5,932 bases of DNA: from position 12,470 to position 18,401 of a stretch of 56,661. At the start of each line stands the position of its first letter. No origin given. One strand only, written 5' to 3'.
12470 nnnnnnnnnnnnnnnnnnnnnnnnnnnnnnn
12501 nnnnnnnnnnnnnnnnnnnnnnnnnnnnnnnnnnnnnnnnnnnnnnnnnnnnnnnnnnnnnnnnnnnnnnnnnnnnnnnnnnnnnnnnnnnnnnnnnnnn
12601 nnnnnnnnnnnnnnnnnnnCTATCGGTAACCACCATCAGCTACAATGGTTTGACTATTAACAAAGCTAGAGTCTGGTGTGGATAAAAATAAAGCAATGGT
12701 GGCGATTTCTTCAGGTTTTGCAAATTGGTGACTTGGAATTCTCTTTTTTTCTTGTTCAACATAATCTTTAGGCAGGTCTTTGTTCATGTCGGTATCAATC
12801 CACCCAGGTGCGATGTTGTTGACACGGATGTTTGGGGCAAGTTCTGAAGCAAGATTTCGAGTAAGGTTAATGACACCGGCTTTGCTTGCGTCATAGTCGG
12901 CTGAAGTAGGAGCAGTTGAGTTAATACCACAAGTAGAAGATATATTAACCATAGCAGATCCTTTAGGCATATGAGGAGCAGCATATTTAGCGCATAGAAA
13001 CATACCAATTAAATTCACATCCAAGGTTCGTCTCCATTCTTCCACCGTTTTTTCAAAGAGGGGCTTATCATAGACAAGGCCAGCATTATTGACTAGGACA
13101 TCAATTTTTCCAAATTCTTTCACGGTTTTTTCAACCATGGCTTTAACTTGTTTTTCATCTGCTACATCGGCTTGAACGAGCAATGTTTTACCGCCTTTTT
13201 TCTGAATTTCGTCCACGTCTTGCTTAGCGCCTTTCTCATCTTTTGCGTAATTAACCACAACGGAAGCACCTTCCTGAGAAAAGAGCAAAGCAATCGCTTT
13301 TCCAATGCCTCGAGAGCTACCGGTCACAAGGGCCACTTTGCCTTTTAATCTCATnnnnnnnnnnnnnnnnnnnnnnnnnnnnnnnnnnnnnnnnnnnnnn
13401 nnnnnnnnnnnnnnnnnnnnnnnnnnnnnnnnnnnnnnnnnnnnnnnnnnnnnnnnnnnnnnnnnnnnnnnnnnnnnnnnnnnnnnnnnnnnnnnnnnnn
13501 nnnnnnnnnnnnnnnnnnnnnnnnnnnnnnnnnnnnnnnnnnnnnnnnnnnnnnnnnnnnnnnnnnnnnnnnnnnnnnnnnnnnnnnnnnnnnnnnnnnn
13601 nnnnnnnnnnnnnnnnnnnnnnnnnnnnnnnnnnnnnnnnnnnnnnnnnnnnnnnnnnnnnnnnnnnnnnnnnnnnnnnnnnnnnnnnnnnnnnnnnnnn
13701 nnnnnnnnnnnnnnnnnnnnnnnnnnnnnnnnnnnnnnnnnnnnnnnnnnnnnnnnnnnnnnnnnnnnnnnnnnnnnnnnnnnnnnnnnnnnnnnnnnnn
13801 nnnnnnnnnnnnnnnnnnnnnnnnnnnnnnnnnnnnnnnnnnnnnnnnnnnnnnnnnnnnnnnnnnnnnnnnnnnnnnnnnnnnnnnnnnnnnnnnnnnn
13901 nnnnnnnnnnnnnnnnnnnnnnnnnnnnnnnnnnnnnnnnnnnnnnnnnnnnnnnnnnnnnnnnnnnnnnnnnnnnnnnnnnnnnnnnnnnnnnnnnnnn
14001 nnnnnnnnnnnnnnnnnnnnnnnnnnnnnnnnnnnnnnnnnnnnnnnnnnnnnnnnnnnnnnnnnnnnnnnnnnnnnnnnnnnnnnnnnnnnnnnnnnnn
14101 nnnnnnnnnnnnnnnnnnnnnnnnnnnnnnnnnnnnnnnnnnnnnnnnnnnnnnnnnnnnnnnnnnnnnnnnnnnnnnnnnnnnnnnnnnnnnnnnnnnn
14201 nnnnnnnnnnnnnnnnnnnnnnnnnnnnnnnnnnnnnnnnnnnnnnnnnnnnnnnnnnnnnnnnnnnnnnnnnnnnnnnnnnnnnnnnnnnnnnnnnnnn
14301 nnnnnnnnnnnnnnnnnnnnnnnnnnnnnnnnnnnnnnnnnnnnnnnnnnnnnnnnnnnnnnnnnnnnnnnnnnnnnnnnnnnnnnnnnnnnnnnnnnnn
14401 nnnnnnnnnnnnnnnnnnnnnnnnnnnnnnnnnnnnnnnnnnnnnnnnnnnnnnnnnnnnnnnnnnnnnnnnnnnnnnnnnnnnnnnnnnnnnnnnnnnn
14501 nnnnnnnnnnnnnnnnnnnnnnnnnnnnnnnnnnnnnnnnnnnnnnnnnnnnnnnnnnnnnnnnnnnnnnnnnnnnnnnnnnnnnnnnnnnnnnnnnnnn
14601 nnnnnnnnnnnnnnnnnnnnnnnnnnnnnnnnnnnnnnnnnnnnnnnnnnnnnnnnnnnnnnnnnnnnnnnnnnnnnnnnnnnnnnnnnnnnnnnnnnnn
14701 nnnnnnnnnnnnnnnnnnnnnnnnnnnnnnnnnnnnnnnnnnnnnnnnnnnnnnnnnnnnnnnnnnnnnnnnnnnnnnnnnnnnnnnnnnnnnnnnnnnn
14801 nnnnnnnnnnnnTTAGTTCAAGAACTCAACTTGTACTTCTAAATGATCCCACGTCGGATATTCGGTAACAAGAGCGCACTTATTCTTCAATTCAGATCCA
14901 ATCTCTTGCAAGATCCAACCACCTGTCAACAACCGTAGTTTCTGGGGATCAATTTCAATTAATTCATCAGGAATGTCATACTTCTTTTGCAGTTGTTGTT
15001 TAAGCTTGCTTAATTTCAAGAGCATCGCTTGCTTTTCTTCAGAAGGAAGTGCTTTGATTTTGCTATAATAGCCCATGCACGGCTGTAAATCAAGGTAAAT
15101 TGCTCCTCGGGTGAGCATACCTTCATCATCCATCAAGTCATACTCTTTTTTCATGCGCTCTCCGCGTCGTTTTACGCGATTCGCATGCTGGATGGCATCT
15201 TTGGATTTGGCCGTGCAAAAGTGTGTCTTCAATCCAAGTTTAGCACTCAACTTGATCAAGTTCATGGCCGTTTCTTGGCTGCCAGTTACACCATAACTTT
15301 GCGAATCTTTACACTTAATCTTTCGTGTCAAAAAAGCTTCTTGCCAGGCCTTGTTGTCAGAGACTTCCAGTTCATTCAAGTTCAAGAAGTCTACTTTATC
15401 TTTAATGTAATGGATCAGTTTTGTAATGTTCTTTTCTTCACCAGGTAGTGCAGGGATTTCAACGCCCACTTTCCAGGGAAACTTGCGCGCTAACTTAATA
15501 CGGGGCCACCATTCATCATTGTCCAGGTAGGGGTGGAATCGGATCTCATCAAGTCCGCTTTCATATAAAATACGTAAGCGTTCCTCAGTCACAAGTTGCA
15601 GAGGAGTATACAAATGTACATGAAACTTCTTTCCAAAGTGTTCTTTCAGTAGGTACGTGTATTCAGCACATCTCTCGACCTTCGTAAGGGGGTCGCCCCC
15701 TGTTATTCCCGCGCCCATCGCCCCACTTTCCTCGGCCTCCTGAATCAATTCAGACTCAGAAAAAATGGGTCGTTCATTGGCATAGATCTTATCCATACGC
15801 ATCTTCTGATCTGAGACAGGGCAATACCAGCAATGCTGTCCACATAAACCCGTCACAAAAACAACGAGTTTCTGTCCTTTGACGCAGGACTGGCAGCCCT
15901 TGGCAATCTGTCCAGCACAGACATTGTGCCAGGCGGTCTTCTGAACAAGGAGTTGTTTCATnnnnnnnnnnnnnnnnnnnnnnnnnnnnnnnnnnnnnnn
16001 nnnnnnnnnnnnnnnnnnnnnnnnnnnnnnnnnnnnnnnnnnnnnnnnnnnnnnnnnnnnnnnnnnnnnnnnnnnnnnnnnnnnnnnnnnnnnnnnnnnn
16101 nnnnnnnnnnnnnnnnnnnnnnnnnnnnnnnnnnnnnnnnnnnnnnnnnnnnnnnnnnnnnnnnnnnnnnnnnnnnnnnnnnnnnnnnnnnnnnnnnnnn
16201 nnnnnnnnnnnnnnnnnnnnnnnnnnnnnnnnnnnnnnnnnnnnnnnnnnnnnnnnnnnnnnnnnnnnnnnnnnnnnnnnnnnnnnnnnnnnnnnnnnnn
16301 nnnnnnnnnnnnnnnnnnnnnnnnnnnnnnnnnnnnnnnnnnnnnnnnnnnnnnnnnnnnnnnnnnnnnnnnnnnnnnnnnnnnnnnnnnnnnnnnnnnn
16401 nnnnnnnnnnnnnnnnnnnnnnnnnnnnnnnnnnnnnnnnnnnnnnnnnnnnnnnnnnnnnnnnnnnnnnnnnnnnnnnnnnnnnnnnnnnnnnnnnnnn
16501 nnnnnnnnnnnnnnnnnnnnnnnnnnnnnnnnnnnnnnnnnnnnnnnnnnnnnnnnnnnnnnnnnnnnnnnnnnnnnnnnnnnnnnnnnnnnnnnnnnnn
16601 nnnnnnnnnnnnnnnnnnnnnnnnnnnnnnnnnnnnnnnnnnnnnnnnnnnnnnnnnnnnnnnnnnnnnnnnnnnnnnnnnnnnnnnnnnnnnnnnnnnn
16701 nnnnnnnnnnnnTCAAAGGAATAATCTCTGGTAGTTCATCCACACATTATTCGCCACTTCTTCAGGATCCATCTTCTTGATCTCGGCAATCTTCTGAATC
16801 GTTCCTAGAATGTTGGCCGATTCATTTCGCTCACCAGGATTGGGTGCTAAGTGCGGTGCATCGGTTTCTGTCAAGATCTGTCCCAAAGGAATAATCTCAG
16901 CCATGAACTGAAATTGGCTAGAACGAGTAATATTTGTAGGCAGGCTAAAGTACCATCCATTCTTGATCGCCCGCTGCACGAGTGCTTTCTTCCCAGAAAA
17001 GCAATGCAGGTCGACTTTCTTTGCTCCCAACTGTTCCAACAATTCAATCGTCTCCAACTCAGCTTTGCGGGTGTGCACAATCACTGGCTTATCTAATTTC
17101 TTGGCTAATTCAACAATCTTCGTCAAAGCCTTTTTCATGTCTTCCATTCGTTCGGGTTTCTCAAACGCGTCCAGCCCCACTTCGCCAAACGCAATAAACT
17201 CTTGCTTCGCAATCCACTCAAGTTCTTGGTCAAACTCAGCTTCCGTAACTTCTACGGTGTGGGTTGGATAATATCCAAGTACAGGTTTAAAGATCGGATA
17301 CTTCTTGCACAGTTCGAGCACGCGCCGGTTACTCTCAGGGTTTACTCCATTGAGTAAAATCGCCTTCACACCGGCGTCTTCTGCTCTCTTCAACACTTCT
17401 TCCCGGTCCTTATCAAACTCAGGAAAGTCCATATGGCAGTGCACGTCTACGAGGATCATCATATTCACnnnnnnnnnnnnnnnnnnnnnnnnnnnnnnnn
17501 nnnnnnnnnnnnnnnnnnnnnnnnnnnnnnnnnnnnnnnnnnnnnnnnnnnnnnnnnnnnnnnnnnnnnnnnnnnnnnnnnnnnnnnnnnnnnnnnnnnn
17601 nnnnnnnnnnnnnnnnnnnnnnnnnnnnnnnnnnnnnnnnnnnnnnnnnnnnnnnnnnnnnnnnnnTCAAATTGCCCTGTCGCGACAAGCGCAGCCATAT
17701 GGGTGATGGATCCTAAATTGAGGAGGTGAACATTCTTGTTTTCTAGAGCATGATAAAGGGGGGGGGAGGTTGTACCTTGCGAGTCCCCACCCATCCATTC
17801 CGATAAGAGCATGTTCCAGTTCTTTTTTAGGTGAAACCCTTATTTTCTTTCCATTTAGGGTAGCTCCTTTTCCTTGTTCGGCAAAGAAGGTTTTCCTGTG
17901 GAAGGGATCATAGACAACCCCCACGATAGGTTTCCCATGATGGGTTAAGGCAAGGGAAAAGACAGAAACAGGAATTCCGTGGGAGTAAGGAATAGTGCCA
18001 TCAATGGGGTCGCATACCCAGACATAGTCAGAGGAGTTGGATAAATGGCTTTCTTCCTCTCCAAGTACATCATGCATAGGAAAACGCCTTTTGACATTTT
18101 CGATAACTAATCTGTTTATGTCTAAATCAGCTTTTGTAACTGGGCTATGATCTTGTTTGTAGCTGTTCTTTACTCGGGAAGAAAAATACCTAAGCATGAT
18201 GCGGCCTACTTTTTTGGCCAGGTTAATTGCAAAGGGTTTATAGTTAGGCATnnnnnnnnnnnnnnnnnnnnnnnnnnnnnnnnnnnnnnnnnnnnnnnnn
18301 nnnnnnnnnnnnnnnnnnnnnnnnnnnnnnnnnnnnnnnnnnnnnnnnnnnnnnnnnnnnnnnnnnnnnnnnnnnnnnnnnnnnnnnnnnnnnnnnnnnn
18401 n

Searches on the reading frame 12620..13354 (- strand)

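Call 17: search_protein_families(library=pfam, proteins=[window:12620-13354:-], max_evalue=0.0001)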
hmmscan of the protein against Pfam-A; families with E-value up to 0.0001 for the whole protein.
window:12620-13354:- (244 aa): 5 families
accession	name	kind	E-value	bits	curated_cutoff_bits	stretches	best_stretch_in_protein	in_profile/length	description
PF13561.12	adh_short_C2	-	5.2e-70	236.1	27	1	14-243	5-235/236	Enoyl-(Acyl carrier protein) reductase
PF00106.31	adh_short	-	3.1e-56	190.4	26.6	1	6-197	1-193/195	short chain dehydrogenase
PF08659.16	KR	-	1.8e-15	57.7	22.6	1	8-157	3-152/180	KR domain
PF23441.1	SDR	-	3.7e-09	36.8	27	1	61-191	67-199/258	SDR-like rossmann domain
PF01370.27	Epimerase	-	4.6e-05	23.4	20.9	1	8-168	1-156/240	NAD dependent epimerase/dehydratase family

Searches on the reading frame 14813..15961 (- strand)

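Call 16: search_protein_families(library=ncbifam, proteins=[window:14813-15961:-], max_evalue=0.00001)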
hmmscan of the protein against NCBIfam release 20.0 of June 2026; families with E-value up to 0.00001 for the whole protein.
window:14813-15961:- (382 aa): 1 family
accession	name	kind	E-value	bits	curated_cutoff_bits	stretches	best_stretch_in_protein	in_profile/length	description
TIGR03978.1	rSAM_paired_1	equivalog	1e-07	31.1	370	1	11-133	63-188/466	His-Xaa-Ser system radical SAM maturase HxsB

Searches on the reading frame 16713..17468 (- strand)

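Call 17: search_protein_families(library=pfam, proteins=[window:16713-17468:-], max_evalue=0.0001)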
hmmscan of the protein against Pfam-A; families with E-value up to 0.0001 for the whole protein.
window:16713-17468:- (251 aa): 1 family
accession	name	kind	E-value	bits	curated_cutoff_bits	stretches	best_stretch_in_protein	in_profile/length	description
PF01026.27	TatD_DNase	-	5e-67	226.4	27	1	7-250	1-252/253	TatD related DNase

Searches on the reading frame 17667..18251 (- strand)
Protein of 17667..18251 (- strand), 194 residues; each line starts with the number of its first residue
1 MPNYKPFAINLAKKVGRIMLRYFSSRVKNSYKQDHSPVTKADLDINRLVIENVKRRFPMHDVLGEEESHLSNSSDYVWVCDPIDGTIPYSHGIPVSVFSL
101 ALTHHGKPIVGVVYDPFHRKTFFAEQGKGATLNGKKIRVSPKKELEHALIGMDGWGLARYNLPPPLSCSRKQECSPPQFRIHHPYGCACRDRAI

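Call 17: search_protein_families(library=pfam, proteins=[window:17667-18251:-], max_evalue=0.0001)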
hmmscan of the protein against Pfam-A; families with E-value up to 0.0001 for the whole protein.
window:17667-18251:- (194 aa): 1 family
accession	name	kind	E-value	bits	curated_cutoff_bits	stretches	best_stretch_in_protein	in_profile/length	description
PF00459.30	Inositol_P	-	1.9e-37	129.7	27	1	7-150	8-159/271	Inositol monophosphatase family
